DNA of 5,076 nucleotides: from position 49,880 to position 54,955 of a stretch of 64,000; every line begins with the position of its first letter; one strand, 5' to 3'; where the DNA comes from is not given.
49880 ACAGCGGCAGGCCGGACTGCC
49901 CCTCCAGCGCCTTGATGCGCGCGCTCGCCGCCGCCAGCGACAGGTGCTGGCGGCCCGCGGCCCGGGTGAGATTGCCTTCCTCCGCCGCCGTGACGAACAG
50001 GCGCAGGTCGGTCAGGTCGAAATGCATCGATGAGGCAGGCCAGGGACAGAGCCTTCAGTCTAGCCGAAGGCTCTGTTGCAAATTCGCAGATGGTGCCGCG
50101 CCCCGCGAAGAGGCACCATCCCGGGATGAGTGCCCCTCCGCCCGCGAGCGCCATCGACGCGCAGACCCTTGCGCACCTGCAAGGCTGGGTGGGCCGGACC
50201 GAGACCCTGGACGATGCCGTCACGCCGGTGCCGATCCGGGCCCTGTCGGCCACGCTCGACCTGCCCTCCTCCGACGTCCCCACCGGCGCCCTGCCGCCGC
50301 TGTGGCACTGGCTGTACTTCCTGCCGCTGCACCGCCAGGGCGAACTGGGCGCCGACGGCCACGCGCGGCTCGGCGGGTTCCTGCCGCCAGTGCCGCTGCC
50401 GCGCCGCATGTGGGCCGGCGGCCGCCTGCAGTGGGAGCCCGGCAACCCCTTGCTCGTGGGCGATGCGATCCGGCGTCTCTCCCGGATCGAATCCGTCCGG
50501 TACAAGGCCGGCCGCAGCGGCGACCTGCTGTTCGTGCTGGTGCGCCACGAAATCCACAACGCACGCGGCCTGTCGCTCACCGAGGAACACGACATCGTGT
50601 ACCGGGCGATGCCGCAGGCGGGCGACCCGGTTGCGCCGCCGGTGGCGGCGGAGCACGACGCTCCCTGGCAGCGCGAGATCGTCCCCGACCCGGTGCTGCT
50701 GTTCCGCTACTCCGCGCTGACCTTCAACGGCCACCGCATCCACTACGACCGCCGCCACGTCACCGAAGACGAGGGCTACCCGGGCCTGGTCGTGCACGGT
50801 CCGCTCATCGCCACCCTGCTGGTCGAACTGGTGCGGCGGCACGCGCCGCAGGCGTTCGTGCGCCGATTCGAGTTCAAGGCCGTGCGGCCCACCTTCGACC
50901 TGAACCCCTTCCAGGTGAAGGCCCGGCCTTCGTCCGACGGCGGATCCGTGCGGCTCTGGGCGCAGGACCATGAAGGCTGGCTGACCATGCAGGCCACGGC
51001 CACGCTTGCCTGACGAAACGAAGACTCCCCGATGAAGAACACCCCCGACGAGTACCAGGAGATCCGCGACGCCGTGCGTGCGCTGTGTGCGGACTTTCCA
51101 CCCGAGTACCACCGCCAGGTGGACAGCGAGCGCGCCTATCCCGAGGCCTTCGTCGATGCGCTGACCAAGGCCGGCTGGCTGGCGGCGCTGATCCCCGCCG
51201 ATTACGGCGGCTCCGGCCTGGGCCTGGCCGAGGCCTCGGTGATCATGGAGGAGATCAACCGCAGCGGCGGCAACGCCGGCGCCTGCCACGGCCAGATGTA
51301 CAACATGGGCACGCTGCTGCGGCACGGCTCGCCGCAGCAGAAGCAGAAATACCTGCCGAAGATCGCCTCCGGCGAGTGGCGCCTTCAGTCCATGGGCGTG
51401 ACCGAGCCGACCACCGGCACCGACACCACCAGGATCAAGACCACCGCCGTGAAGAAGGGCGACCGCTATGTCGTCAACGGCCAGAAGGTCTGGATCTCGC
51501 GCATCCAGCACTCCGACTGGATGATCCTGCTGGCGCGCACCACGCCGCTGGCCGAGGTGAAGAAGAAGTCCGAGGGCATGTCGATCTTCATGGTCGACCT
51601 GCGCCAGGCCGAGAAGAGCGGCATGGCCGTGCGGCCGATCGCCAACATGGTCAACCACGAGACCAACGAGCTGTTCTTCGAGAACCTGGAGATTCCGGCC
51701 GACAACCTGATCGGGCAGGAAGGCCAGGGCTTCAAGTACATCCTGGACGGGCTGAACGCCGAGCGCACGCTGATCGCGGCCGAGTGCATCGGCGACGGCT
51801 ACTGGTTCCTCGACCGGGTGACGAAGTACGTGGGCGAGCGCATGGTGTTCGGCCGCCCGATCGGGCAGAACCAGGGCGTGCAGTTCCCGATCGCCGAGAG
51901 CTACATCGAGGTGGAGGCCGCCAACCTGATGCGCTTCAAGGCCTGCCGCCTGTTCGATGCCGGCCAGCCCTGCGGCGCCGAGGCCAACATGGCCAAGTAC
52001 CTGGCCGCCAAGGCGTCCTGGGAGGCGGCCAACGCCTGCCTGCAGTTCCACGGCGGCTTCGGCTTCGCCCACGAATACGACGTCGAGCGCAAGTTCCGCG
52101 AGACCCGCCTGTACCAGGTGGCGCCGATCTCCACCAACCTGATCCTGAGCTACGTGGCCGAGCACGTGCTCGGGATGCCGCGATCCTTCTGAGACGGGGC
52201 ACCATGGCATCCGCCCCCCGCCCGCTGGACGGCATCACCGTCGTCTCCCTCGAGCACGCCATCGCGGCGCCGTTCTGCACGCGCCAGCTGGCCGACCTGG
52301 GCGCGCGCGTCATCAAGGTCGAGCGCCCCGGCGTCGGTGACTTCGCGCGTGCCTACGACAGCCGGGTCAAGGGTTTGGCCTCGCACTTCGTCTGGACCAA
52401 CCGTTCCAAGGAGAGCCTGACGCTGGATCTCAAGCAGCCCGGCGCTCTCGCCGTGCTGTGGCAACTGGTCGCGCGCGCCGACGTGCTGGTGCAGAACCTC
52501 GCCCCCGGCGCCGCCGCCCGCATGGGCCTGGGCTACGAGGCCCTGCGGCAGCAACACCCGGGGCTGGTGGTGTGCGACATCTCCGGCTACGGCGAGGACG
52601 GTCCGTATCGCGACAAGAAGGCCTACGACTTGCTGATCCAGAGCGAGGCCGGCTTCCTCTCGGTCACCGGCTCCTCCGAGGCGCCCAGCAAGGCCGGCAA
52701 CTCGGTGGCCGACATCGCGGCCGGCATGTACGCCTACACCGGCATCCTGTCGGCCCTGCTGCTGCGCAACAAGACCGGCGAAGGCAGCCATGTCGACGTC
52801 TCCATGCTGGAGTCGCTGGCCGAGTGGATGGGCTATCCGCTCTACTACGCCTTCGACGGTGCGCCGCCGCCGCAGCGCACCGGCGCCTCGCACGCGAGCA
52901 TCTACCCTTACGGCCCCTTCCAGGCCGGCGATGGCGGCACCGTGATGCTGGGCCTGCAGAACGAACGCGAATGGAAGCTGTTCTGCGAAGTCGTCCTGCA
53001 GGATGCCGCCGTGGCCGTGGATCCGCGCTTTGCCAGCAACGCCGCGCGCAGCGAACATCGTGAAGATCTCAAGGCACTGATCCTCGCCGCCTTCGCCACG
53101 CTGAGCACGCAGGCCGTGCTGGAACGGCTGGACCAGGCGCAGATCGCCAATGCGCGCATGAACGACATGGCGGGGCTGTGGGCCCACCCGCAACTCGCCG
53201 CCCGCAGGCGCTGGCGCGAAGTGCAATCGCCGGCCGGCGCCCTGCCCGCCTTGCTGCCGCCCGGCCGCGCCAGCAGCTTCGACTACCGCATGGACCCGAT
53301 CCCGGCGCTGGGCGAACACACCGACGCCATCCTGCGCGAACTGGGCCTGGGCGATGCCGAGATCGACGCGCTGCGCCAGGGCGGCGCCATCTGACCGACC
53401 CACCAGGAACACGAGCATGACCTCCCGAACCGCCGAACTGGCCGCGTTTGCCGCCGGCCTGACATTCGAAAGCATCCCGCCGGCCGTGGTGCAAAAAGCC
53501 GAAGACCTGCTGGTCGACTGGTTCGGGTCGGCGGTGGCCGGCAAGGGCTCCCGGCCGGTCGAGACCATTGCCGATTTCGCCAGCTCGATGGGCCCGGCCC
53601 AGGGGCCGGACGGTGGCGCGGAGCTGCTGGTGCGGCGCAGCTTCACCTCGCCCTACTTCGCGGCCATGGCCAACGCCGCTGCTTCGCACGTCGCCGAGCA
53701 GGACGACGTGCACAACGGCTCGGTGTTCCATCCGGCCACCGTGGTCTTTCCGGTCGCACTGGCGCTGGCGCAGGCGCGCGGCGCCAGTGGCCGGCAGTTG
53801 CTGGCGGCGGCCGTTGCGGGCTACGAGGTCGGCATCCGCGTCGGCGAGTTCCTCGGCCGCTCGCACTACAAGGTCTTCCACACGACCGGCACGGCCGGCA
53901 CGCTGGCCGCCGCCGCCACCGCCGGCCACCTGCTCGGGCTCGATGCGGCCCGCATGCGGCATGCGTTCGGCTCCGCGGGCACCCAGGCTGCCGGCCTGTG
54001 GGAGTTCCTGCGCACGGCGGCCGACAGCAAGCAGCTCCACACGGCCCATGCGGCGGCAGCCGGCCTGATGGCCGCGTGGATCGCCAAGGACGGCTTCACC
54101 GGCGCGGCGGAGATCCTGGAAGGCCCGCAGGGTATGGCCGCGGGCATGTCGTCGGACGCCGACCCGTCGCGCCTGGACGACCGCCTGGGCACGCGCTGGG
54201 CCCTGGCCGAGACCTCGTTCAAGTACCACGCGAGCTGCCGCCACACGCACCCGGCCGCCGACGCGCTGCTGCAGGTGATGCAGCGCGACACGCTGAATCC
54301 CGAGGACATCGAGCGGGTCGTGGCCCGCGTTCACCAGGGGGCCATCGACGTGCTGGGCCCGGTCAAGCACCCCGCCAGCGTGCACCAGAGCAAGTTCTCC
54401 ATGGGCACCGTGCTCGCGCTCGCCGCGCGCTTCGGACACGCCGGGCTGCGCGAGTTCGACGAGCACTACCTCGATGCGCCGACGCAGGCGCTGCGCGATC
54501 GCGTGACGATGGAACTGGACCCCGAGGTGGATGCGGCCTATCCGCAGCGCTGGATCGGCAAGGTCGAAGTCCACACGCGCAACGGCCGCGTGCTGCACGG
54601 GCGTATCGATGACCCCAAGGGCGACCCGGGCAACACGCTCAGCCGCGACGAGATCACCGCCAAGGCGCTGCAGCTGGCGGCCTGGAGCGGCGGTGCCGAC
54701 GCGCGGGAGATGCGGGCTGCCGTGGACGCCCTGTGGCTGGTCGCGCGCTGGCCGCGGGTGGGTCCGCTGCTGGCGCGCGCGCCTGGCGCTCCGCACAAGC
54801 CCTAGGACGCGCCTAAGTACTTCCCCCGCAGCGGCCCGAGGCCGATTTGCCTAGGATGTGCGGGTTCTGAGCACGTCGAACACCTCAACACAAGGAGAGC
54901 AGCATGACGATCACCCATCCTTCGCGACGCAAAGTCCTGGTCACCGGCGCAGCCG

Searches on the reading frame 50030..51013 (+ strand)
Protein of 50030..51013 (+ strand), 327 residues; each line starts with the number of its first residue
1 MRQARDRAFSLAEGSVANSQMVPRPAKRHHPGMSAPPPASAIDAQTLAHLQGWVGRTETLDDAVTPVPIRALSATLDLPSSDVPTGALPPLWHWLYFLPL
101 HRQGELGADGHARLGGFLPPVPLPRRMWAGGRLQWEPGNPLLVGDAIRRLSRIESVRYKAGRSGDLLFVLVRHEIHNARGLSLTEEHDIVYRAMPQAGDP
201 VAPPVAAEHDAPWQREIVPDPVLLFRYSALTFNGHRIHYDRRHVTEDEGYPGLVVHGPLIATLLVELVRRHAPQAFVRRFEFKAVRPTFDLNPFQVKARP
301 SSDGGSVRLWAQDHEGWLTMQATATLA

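Call 44: search_protein_families(library=pfam, proteins=[window:50030-51013:+], max_evalue=0.00001)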
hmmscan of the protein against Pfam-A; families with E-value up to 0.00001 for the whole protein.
window:50030-51013:+ (327 aa): 1 family
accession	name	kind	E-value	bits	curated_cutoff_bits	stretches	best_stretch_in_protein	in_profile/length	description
PF13452.11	FAS1_DH_region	-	1.7e-07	31.9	22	1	118-181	67-127/132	FAS1-like, dehydratase domain region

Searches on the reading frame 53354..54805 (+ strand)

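Call 44: search_protein_families(library=pfam, proteins=[window:53354-54805:+], max_evalue=0.00001)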
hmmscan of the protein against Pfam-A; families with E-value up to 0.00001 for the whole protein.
window:53354-54805:+ (483 aa): 2 families
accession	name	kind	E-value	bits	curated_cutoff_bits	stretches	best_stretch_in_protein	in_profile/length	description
PF03972.19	MmgE_PrpD_N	-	9.3e-71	238.3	32.1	1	28-272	2-242/244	MmgE/PrpD N-terminal domain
PF19305.4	MmgE_PrpD_C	-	6.7e-45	153.4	32.1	1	292-461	1-171/173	MmgE/PrpD C-terminal domain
